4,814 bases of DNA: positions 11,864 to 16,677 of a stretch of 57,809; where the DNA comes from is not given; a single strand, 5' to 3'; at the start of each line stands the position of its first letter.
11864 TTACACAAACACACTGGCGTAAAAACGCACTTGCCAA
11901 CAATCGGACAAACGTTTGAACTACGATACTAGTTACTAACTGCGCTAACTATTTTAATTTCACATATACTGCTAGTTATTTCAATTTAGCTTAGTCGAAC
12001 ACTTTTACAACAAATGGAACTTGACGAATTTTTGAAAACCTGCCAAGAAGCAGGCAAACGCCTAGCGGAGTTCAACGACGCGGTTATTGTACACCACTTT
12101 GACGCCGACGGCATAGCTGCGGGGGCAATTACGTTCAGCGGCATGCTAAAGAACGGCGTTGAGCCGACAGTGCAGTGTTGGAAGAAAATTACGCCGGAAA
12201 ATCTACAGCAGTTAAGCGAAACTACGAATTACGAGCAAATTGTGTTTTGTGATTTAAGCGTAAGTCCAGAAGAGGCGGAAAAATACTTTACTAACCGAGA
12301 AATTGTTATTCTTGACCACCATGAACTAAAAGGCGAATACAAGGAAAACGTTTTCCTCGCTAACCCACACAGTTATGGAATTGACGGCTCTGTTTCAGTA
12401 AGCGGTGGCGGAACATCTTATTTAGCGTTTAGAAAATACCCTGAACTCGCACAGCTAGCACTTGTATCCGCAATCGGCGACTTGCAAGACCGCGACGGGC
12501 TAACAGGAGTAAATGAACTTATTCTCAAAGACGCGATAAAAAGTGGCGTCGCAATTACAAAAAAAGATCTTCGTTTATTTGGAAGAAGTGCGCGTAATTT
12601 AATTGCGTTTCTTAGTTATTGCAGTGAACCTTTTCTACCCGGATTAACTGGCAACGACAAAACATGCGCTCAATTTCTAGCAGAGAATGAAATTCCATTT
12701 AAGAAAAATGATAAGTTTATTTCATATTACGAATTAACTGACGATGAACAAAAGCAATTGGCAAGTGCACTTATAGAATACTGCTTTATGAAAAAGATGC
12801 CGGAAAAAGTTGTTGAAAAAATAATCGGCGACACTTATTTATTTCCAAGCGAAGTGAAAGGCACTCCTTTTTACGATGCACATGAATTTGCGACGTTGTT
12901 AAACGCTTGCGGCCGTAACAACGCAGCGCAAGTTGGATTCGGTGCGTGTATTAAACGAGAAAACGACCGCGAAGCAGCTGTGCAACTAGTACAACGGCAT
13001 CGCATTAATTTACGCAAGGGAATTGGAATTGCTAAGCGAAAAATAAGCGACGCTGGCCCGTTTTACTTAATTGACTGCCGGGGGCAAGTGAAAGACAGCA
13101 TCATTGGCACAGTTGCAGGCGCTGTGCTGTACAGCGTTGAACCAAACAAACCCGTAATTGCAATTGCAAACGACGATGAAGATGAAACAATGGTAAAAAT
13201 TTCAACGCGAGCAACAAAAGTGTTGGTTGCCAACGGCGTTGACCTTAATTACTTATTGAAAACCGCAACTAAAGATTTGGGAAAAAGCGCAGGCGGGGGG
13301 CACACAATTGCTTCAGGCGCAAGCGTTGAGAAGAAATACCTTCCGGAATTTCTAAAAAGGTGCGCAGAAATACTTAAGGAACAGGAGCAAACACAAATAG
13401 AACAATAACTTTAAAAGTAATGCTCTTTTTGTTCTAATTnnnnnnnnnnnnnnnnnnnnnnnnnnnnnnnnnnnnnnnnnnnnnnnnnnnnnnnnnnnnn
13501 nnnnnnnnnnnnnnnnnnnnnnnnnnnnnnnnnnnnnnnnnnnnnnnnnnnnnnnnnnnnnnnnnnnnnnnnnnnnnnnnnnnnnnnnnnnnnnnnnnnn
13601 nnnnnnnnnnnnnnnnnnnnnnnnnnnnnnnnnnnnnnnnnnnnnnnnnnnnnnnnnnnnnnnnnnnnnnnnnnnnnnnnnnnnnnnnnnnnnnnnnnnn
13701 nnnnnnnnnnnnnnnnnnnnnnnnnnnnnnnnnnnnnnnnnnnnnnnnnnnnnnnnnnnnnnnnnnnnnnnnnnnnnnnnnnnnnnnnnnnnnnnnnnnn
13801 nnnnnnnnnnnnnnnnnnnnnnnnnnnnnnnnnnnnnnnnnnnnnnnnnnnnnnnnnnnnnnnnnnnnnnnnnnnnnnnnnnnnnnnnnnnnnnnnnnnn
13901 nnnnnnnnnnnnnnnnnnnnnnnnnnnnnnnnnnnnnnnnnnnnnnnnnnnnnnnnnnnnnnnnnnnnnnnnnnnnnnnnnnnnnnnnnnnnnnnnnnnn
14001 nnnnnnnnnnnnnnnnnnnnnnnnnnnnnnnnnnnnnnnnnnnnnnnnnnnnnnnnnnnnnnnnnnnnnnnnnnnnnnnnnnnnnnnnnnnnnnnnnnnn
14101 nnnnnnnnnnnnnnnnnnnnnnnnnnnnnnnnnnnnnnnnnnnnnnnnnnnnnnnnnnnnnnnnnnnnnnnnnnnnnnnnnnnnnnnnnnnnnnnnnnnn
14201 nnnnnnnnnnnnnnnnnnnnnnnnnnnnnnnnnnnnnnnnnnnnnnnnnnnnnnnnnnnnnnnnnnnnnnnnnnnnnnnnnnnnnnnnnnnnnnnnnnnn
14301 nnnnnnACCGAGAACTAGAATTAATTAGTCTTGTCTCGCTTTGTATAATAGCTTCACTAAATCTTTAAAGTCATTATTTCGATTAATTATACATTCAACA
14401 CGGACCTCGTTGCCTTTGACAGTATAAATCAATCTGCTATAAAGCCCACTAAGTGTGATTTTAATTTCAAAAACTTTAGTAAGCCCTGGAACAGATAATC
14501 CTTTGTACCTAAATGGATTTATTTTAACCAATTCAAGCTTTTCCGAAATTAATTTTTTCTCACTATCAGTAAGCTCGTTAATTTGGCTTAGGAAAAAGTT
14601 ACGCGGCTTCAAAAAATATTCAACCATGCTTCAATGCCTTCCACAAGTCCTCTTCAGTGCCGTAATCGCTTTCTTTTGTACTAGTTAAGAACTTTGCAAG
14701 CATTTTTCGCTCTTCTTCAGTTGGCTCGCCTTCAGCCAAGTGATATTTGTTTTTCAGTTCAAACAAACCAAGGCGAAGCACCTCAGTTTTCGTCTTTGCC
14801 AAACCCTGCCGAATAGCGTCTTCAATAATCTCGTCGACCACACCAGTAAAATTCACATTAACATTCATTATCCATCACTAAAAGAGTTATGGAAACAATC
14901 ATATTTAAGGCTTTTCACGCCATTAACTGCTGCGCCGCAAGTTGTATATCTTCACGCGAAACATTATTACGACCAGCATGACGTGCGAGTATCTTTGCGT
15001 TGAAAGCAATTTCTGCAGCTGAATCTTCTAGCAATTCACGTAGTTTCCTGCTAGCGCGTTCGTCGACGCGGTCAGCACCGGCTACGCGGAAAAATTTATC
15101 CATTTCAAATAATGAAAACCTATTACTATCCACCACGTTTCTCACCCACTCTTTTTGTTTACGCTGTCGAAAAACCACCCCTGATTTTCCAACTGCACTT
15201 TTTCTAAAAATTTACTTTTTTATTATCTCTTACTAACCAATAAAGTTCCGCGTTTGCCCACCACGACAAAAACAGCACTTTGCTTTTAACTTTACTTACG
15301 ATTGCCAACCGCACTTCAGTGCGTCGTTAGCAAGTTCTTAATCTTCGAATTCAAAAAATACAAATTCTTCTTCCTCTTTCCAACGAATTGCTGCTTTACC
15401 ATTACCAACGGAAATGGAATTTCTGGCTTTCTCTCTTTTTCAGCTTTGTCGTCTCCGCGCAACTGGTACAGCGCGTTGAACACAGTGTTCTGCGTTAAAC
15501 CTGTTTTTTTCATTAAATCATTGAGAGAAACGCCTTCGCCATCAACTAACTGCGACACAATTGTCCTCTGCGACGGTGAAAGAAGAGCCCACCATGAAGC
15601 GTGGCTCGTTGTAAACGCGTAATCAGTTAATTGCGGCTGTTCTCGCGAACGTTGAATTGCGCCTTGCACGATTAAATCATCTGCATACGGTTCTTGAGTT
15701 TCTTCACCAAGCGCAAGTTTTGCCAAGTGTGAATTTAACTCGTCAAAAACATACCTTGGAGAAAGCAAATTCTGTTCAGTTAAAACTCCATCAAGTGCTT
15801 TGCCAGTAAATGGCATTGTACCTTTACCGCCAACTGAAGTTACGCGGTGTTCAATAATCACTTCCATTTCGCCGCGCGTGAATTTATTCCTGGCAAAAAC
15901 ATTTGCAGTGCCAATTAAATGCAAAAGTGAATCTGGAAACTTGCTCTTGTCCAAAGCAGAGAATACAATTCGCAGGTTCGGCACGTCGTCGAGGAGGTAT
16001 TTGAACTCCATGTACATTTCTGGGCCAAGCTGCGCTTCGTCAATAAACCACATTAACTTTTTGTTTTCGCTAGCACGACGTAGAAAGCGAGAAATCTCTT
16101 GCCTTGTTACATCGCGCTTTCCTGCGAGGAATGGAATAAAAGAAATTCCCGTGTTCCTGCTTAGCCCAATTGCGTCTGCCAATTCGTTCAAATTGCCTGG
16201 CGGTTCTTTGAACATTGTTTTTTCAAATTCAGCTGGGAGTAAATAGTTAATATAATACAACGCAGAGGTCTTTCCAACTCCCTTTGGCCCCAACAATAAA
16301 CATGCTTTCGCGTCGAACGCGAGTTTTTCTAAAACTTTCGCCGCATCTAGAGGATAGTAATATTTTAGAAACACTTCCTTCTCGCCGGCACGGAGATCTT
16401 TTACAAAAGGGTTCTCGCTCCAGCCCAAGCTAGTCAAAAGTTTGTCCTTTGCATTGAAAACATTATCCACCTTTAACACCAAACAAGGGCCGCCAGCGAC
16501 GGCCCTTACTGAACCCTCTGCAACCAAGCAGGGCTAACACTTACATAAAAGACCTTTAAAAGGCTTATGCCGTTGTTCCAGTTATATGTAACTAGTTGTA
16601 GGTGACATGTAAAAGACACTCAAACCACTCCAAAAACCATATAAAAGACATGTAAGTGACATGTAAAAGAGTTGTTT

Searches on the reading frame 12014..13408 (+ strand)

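Call 30: search_protein_families(library=pfam, proteins=[window:12014-13408:+])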
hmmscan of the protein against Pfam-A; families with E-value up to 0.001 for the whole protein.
window:12014-13408:+ (464 aa): 3 families
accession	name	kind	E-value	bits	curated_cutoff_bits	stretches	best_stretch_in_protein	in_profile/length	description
PF21763.2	DHH_CID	-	8.7e-21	74.6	27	1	188-271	1-84/84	DHH-CID domain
PF02272.25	DHHA1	-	1.8e-11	44.8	25.9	1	357-456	11-102/102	DHHA1 domain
PF01368.27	DHH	-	8.3e-07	29.8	28.1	1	24-114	3-85/125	DHH family, N-terminal domain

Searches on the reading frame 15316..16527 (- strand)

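Call 30: search_protein_families(library=pfam, proteins=[window:15316-16527:-])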
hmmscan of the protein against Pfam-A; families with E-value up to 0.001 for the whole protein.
window:15316-16527:- (403 aa): 4 families
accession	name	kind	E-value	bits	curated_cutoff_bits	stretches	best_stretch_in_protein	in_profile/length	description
PF13173.12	AAA_14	-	1.2e-06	28.9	27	1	74-190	3-96/129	AAA domain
PF13401.12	AAA_22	-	0.0001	23.1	27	1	72-189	4-120/130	AAA domain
PF09339.16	HTH_IclR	-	0.00031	20.9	22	0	330-356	16-42/52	IclR helix-turn-helix domain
PF13191.12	AAA_16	-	0.00088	20.2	32.6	0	74-179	25-156/167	AAA ATPase domain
